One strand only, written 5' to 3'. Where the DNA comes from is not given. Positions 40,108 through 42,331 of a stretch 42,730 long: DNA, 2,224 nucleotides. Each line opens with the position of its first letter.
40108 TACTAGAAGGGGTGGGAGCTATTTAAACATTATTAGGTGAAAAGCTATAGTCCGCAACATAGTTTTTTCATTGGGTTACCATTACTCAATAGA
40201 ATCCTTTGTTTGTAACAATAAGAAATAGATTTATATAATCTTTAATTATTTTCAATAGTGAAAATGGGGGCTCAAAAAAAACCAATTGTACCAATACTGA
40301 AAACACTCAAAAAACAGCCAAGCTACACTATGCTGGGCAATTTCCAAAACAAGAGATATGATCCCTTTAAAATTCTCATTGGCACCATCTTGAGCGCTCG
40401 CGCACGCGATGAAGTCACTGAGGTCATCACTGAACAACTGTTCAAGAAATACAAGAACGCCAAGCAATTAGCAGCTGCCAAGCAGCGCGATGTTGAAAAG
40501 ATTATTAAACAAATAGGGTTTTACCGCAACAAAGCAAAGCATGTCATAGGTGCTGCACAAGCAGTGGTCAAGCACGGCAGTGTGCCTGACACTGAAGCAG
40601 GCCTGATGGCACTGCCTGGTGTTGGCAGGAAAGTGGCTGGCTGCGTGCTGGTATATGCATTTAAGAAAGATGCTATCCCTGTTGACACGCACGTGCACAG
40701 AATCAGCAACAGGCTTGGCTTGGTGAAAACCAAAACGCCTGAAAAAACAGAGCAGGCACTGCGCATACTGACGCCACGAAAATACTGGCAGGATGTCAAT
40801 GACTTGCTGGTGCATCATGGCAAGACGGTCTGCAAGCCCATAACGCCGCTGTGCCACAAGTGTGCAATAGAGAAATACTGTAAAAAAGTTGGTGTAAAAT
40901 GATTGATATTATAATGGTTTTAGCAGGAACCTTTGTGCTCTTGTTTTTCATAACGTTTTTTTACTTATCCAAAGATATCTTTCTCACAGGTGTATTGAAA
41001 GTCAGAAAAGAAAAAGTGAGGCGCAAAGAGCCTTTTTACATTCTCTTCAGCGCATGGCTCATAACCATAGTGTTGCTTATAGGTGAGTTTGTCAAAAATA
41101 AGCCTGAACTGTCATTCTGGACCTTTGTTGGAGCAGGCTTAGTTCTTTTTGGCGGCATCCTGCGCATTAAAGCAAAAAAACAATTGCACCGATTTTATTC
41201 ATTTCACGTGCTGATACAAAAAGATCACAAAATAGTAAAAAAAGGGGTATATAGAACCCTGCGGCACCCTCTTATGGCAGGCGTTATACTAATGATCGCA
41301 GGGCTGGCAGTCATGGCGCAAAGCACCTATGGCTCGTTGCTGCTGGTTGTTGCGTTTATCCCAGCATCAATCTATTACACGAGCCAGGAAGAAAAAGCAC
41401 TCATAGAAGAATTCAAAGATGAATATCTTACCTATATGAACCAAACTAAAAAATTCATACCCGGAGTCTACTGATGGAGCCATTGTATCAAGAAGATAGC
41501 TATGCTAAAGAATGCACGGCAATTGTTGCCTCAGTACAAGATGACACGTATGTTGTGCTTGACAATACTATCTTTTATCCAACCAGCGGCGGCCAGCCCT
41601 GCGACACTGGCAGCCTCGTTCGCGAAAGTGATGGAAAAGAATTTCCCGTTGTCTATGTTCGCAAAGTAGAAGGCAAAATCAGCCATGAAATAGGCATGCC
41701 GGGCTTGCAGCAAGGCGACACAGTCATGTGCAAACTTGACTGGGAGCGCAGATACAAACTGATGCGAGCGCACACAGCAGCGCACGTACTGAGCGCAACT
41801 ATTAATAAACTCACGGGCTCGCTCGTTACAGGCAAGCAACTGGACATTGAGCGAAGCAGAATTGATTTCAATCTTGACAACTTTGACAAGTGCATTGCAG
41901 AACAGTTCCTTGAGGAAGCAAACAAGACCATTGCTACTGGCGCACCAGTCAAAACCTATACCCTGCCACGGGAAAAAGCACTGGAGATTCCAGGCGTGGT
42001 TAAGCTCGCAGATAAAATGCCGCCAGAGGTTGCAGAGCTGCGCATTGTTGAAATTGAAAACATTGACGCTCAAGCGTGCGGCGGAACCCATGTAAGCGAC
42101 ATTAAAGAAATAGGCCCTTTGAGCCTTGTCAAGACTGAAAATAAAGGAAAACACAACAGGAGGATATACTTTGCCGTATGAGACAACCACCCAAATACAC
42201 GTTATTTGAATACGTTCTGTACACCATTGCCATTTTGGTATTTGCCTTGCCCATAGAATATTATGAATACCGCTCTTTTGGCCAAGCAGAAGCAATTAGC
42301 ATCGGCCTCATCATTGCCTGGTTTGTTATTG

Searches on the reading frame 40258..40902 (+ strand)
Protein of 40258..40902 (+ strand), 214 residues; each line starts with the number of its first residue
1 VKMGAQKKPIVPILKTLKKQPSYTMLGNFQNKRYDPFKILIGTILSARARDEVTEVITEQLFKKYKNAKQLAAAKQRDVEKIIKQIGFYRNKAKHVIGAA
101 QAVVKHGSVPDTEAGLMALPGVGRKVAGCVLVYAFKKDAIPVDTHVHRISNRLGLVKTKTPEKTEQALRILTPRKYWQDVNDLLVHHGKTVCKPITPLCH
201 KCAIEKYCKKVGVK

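Call 37: search_protein_families(library=pfam, proteins=[window:40258-40902:+], max_evalue=0.001)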
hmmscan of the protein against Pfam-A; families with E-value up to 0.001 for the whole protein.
window:40258-40902:+ (214 aa): 2 families
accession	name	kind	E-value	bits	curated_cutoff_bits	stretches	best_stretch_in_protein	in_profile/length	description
PF00730.31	HhH-GPD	-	4.2e-27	95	26.2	1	41-170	1-104/108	HhH-GPD superfamily base excision DNA repair protein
PF00633.29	HHH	-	1.3e-06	28.4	24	1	107-133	4-30/30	Helix-hairpin-helix motif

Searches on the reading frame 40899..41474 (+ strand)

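Call 37: search_protein_families(library=pfam, proteins=[window:40899-41474:+], max_evalue=0.001)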
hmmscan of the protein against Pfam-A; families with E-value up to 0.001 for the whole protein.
window:40899-41474:+ (191 aa): 4 families
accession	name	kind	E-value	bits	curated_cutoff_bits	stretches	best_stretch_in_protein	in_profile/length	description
PF04191.18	PEMT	-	1e-13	52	25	1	75-174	3-104/105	Phospholipid methyltransferase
PF04140.19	ICMT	-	1.5e-13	51.4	24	1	80-170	3-95/95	Isoprenylcysteine carboxyl methyltransferase (ICMT) family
PF06966.17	DUF1295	-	3.5e-08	33.6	20.4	1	46-161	90-208/235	Protein of unknown function (DUF1295)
PF07298.16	NnrU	-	3.1e-05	24.1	24.7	1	30-159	18-137/188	NnrU protein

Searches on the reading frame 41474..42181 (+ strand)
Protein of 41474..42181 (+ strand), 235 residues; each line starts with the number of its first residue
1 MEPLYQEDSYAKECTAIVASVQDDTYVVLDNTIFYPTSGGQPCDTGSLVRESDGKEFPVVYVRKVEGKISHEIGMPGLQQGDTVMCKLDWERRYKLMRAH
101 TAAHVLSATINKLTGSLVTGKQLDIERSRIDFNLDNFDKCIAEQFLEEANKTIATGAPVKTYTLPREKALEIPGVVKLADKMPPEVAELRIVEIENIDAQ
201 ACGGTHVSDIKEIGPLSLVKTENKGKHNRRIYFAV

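Call 37: search_protein_families(library=pfam, proteins=[window:41474-42181:+], max_evalue=0.001)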
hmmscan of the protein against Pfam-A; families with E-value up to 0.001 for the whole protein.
window:41474-42181:+ (235 aa): 2 families
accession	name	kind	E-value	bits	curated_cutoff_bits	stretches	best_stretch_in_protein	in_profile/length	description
PF07973.19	tRNA_SAD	-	4.1e-14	52.7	24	1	189-232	1-44/44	Threonyl and Alanyl tRNA synthetase second additional domain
PF01411.24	tRNA-synt_2c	-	1.4e-12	47.4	30.3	1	22-92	482-552/552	tRNA synthetases class II (A)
